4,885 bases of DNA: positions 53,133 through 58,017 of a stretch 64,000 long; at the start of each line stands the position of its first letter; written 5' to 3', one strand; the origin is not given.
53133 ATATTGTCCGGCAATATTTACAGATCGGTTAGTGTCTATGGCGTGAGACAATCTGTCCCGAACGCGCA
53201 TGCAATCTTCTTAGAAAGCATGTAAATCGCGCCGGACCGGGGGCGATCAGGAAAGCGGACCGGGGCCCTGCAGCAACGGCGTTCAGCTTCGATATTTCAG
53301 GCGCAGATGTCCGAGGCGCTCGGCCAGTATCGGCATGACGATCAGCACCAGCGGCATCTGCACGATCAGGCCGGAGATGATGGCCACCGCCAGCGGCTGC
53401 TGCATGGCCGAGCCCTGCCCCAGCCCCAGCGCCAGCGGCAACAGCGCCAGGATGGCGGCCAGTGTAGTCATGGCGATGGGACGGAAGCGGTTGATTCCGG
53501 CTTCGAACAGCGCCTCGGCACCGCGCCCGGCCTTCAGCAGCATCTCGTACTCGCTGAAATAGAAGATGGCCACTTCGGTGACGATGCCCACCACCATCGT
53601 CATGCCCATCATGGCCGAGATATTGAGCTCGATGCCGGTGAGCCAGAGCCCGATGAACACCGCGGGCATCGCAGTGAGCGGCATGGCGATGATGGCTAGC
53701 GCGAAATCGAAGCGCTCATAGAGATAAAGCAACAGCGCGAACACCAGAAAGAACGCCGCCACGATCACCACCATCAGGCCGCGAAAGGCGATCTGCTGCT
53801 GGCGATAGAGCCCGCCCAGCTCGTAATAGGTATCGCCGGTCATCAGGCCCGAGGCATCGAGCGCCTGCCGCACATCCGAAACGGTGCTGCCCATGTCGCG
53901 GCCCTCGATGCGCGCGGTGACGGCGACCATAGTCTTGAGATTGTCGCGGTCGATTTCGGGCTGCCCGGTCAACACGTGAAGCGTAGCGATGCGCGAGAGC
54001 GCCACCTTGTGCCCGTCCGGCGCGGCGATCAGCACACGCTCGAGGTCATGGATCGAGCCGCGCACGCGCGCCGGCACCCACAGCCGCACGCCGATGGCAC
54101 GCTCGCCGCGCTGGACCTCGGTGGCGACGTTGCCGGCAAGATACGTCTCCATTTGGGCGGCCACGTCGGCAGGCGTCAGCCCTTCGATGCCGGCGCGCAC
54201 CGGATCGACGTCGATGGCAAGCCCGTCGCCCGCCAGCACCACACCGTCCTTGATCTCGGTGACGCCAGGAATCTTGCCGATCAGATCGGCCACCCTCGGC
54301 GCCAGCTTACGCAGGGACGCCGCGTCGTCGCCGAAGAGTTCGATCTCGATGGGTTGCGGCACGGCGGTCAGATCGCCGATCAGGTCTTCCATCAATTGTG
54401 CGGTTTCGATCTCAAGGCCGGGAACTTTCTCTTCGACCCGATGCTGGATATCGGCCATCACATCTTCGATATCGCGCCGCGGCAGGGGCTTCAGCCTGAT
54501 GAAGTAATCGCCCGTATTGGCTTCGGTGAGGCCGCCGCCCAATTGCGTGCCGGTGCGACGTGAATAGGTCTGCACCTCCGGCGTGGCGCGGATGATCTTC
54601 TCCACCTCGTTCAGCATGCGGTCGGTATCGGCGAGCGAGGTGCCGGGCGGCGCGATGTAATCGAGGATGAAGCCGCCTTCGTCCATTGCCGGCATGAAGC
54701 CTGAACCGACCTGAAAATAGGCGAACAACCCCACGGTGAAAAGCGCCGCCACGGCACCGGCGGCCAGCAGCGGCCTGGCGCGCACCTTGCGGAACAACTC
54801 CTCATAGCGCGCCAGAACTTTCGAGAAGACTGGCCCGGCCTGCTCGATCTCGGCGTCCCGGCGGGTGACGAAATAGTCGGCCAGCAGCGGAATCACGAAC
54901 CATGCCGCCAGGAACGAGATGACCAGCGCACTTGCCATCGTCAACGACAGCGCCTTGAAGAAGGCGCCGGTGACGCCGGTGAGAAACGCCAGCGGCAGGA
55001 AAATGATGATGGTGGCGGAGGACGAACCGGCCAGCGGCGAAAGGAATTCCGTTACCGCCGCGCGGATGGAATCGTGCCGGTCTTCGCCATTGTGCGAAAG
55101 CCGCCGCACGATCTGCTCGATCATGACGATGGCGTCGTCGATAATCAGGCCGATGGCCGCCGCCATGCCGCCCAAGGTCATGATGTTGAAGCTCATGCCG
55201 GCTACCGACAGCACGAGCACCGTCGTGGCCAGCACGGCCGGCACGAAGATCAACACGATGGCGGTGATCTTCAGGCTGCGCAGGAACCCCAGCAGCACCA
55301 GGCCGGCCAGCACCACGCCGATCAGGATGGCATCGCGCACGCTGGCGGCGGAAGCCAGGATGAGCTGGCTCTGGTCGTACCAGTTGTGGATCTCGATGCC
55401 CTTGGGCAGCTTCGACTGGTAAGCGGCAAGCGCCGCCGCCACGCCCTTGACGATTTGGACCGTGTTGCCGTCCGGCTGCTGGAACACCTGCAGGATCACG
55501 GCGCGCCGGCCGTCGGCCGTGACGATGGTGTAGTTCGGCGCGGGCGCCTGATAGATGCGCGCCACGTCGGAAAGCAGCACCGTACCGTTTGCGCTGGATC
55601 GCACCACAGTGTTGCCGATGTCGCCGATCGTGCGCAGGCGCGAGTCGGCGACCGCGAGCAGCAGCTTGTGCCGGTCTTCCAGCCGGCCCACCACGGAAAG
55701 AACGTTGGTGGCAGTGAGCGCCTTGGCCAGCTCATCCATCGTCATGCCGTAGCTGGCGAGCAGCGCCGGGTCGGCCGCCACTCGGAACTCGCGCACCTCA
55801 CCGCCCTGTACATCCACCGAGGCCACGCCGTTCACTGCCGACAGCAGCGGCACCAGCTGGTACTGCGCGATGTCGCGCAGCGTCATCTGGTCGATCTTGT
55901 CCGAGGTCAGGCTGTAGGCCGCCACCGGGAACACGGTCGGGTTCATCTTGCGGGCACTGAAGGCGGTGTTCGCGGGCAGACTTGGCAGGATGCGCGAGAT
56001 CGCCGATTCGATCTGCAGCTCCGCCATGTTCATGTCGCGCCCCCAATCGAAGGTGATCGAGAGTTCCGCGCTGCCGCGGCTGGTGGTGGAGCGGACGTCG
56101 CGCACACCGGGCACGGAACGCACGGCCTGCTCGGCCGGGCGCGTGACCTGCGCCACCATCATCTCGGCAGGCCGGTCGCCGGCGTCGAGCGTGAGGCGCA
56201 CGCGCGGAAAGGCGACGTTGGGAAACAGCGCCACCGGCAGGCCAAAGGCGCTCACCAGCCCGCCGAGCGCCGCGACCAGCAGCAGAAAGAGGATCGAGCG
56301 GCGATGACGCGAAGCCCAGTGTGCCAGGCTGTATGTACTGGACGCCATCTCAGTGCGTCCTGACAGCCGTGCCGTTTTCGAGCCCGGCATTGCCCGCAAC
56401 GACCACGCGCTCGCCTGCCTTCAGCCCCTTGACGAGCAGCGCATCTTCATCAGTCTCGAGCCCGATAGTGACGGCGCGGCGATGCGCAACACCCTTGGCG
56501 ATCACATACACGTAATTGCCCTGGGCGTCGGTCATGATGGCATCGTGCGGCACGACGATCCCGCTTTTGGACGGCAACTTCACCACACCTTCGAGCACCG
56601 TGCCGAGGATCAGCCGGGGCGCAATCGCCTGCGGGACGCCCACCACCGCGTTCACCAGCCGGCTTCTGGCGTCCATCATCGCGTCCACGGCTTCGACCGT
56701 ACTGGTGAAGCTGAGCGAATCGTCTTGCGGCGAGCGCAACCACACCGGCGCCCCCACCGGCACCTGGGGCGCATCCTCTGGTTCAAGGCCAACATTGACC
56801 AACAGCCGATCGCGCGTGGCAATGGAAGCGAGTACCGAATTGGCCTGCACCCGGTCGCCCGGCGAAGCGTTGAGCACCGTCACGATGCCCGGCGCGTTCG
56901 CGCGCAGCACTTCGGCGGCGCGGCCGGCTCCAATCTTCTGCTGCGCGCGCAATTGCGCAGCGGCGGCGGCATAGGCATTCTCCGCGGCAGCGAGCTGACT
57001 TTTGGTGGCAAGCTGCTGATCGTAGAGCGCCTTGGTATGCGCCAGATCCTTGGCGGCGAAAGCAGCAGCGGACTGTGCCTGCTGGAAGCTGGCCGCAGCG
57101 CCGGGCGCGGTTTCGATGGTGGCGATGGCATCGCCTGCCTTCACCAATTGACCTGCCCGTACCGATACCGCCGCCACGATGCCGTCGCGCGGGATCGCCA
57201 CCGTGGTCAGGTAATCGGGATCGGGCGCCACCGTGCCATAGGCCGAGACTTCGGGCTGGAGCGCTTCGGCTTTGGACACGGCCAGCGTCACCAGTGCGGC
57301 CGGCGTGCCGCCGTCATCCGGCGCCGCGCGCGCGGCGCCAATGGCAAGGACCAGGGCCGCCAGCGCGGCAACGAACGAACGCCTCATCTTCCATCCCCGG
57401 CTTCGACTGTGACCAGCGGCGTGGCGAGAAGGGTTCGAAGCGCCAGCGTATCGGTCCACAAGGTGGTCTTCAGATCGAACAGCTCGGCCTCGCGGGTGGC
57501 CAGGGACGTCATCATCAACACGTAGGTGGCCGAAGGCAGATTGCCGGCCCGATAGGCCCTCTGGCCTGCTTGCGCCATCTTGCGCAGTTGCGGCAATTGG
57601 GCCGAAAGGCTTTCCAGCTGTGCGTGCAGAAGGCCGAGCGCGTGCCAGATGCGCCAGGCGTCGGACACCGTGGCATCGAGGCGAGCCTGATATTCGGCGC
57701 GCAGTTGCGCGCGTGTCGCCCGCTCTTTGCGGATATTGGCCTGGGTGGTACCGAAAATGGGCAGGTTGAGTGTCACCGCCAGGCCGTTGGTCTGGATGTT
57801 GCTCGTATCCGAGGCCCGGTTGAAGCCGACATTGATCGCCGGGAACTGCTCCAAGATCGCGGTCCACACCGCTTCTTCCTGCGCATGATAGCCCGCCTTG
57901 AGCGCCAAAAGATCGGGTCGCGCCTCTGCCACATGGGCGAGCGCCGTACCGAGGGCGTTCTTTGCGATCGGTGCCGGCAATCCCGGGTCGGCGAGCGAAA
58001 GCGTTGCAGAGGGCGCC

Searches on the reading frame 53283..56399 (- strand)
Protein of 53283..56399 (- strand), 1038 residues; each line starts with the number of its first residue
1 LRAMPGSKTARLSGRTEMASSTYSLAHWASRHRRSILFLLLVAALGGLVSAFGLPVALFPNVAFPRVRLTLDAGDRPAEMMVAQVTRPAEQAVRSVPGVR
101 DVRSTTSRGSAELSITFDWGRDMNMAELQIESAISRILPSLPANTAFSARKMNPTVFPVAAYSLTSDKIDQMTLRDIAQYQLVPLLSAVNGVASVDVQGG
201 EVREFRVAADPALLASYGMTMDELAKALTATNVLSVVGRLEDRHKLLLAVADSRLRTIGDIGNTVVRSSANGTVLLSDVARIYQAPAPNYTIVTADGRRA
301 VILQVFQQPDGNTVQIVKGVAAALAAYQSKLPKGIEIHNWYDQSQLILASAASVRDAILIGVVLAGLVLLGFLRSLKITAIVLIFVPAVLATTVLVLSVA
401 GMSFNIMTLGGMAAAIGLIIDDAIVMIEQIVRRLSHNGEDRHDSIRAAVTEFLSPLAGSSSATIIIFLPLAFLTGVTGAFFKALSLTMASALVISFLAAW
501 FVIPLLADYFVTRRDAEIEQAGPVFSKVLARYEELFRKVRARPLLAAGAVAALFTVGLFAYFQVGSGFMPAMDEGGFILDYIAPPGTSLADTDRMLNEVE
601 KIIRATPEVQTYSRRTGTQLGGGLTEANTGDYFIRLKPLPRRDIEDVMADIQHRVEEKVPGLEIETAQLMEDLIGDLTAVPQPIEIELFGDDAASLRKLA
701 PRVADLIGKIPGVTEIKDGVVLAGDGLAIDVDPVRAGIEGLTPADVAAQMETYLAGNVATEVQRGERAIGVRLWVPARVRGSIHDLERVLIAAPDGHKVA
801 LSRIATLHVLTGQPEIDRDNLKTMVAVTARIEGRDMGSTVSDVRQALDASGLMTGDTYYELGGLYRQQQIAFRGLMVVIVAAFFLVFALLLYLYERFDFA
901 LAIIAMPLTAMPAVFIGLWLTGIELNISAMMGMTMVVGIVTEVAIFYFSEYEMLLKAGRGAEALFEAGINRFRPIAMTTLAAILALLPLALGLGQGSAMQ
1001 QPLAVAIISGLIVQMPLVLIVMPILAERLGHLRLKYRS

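Call 15: search_protein_families(library=pfam, proteins=[window:53283-56399:-], max_evalue=0.00001)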
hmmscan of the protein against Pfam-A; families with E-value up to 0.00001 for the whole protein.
window:53283-56399:- (1038 aa): 1 family
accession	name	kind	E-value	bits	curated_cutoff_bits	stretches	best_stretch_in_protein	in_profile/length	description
PF00873.25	ACR_tran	-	5.7e-210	700.1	28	1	35-1025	11-1016/1021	AcrB/AcrD/AcrF family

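Call 43: find_homologous_proteins(query=window:53283-56399:-, max_evalue=1e-50)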
Query window:53283-56399:- (1038 aa): 7313 proteins with E <= 1e-50 among 8000 candidates; the best 120 are listed.
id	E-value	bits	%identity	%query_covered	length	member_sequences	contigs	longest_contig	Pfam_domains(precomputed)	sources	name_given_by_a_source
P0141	0.0e+0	2175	100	98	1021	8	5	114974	PF00873.26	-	-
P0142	0.0e+0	2035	93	98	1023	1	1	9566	PF00873.26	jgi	-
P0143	0.0e+0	2029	93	98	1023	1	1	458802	PF00873.26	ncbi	-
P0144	0.0e+0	1764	81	97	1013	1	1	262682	PF00873.26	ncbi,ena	-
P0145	0.0e+0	1749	80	97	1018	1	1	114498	PF00873.26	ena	-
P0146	0.0e+0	1741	80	98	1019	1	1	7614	PF00873.26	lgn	-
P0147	0.0e+0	1738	81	97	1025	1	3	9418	PF00873.26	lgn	-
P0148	0.0e+0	1732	80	97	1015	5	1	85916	PF00873.26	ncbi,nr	ncbi:MAG: efflux RND transporter permease subunit [Alphaproteobacteria bacterium]|nr:efflux RND tran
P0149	0.0e+0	1723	79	98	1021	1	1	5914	PF00873.26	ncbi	-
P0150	0.0e+0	1718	79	98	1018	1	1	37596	PF00873.26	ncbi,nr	ncbi:MAG: efflux RND transporter permease subunit [Proteobacteria bacterium]|nr:efflux RND transport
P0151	0.0e+0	1711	79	97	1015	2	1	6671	PF00873.26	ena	-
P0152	0.0e+0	1708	79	97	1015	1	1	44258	PF00873.26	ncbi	-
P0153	0.0e+0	1708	79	97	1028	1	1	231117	PF00873.26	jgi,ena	jgi:CzcA family heavy metal efflux pump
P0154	0.0e+0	1692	78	97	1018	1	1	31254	PF00873.26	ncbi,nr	ncbi:MAG: efflux RND transporter permease subunit [Terriglobia bacterium]|nr:efflux RND transporter 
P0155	0.0e+0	1681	78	97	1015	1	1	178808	PF00873.26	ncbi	-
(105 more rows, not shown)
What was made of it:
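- One RND-pump homologue at 78% is labelled Terriglobia (call 43).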

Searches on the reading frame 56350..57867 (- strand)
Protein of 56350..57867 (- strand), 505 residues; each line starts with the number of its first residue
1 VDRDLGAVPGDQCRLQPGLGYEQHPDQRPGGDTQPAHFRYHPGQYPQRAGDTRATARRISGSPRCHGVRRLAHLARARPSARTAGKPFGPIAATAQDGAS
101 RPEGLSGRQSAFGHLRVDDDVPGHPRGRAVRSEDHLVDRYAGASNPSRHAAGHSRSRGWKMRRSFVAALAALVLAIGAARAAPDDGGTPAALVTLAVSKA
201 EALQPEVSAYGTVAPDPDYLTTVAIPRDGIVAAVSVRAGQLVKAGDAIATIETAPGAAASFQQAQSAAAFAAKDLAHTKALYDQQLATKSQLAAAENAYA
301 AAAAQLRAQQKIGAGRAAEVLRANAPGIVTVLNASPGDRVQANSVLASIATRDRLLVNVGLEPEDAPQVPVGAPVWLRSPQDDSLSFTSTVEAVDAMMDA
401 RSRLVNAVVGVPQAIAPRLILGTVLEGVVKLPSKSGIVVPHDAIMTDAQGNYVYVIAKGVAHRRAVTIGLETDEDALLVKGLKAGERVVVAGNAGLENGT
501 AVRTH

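Call 15: search_protein_families(library=pfam, proteins=[window:56350-57867:-], max_evalue=0.00001)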
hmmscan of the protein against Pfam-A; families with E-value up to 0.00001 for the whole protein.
window:56350-57867:- (505 aa): 3 families
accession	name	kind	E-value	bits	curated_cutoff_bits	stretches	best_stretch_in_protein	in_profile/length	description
PF16576.10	HlyD_D23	-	2.7e-17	63.2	30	1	203-407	2-197/214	Barrel-sandwich domain of CusB or HlyD membrane-fusion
PF13437.12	HlyD_3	-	7.4e-14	52.8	22.2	1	320-414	1-96/106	HlyD family secretion protein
PF13533.13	Biotin_lipoyl_2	-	1.8e-07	31.2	29.8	1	222-252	2-32/32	Biotin-lipoyl like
